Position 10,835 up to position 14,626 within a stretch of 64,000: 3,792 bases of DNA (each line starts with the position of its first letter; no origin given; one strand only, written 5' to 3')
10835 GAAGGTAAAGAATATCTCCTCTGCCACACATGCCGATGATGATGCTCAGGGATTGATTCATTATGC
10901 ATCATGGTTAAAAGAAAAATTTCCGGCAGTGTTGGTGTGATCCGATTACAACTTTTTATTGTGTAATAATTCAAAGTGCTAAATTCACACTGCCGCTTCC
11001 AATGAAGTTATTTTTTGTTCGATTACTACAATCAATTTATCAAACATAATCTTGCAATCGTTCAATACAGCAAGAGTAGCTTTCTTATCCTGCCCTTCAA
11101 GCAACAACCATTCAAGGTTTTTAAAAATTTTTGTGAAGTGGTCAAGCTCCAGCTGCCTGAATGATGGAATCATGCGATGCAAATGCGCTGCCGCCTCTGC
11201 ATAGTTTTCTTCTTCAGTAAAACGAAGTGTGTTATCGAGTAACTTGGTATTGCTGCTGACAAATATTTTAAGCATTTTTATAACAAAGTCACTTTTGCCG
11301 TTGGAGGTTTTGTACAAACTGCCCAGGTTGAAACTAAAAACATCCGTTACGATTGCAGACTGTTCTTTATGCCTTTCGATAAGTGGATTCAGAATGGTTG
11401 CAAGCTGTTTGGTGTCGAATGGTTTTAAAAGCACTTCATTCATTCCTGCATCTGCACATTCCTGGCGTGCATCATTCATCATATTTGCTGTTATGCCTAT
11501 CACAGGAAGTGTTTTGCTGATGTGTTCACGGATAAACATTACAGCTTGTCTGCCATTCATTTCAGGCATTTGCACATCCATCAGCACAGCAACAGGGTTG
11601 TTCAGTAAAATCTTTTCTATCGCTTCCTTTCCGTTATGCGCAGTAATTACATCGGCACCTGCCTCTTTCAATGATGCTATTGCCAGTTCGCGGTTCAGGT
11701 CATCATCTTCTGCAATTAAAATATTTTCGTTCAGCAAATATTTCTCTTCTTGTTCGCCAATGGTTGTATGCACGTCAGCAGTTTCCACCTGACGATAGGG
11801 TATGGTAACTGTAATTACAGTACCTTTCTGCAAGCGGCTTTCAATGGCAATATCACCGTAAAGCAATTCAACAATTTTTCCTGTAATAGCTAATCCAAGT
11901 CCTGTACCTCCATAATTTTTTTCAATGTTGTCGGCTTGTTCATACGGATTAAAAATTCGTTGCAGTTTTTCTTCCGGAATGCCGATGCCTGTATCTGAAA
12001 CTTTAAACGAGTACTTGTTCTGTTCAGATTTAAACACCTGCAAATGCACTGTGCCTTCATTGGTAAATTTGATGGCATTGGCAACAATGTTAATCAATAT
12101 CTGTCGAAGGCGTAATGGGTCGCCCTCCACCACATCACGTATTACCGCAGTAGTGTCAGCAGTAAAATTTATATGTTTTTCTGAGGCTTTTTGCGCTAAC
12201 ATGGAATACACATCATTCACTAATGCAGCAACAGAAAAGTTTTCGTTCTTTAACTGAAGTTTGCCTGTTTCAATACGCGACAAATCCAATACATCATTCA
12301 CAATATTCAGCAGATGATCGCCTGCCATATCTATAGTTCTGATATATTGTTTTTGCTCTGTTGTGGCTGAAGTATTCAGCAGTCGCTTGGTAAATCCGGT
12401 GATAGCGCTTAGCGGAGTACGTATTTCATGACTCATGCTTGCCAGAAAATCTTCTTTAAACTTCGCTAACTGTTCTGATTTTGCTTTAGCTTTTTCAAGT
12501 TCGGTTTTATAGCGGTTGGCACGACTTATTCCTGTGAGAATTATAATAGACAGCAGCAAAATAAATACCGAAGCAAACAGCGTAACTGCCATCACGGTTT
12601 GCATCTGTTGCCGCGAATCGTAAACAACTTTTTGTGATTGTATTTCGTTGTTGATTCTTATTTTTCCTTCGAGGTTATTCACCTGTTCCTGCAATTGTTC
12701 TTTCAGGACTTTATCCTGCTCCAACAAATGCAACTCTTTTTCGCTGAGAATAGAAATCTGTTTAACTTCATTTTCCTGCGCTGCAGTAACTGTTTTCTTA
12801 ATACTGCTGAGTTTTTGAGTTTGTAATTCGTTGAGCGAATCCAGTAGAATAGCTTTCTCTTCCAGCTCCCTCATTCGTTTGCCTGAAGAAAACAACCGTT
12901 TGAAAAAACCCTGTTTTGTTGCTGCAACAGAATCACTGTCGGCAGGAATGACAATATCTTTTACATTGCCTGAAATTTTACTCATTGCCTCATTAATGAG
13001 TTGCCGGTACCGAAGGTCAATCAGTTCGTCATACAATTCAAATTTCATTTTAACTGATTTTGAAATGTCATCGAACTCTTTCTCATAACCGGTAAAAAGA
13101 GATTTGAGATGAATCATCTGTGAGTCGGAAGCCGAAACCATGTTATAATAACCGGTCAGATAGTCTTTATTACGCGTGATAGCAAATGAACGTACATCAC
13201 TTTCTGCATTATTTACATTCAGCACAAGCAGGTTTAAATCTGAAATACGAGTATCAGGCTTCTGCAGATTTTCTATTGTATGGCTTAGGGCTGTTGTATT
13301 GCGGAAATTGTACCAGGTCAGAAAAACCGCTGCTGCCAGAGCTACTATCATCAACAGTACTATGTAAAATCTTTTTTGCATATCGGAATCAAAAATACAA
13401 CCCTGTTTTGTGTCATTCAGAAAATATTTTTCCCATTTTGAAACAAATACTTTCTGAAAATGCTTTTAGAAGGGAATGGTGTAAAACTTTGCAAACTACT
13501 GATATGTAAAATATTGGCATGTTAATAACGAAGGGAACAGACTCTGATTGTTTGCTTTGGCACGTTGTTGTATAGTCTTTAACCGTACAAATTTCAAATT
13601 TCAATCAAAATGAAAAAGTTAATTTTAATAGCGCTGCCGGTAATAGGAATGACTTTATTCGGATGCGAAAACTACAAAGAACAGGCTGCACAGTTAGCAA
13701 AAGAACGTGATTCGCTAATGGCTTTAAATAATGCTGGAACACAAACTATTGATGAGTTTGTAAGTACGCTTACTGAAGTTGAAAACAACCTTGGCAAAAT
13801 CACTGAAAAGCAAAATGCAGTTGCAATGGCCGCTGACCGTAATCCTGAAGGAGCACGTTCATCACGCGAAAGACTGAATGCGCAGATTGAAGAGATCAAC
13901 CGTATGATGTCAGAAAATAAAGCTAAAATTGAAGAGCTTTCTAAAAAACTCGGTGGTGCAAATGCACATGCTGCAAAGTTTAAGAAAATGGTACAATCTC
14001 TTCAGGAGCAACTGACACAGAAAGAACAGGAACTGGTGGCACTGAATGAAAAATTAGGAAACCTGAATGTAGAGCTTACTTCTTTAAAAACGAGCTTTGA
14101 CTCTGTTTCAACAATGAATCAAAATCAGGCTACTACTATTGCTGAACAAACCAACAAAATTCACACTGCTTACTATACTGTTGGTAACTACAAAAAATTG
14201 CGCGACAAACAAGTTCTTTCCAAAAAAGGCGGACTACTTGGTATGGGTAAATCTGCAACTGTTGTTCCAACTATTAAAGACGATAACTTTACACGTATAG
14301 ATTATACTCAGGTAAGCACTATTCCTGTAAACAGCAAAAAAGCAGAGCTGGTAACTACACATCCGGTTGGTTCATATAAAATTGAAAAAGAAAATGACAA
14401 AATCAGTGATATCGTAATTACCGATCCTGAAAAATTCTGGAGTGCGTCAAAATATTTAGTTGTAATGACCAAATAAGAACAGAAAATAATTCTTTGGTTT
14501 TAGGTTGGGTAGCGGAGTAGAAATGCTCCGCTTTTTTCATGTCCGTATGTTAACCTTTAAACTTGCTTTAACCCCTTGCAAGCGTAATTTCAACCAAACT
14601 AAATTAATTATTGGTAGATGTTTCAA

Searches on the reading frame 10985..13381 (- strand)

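Call 45: search_protein_families(library=pfam, proteins=[window:10985-13381:-], max_evalue=0.001)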
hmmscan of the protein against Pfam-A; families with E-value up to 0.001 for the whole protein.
window:10985-13381:- (798 aa): 5 families
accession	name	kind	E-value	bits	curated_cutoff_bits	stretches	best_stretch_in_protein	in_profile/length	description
PF02518.31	HATPase_c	-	3.2e-28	98.8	26.4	1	420-530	1-110/111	Histidine kinase-, DNA gyrase B-, and HSP90-like ATPase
PF00072.30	Response_reg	-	6.9e-23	81.4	30.2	1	554-664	1-110/111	Response regulator receiver domain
PF00512.31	HisKA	-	1e-20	73.9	26.9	1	309-373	2-66/66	His Kinase A (phospho-acceptor) domain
PF05227.19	CHASE3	-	4.1e-10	40.1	28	1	46-133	12-102/138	CHASE3 domain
PF13589.12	HATPase_c_3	-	0.00056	20.4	25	0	427-530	5-106/137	Histidine kinase-, DNA gyrase B-, and HSP90-like ATPase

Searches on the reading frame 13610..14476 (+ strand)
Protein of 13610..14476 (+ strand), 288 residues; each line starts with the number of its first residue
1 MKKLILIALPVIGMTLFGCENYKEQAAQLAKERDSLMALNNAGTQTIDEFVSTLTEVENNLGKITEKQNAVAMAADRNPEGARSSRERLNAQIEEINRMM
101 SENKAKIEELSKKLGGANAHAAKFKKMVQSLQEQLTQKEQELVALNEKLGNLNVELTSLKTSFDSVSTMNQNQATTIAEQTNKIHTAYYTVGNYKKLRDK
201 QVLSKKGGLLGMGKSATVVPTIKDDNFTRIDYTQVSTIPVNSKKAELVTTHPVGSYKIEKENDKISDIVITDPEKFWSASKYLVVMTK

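Call 89: search_protein_families(library=pfam, proteins=[window:13610-14476:+], max_evalue=0.001)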
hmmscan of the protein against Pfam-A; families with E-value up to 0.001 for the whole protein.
window:13610-14476:+ (288 aa): 3 families
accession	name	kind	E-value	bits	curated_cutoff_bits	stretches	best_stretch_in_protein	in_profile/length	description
PF08889.16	WbqC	-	0.0002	21.7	21.3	1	92-192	61-161/218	WbqC-like protein family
PF11221.13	Med21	-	0.00027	21.7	37.3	1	28-159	7-138/144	Subunit 21 of Mediator complex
PF00261.25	Tropomyosin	-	0.00081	19.3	38.6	1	101-180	2-81/242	Tropomyosin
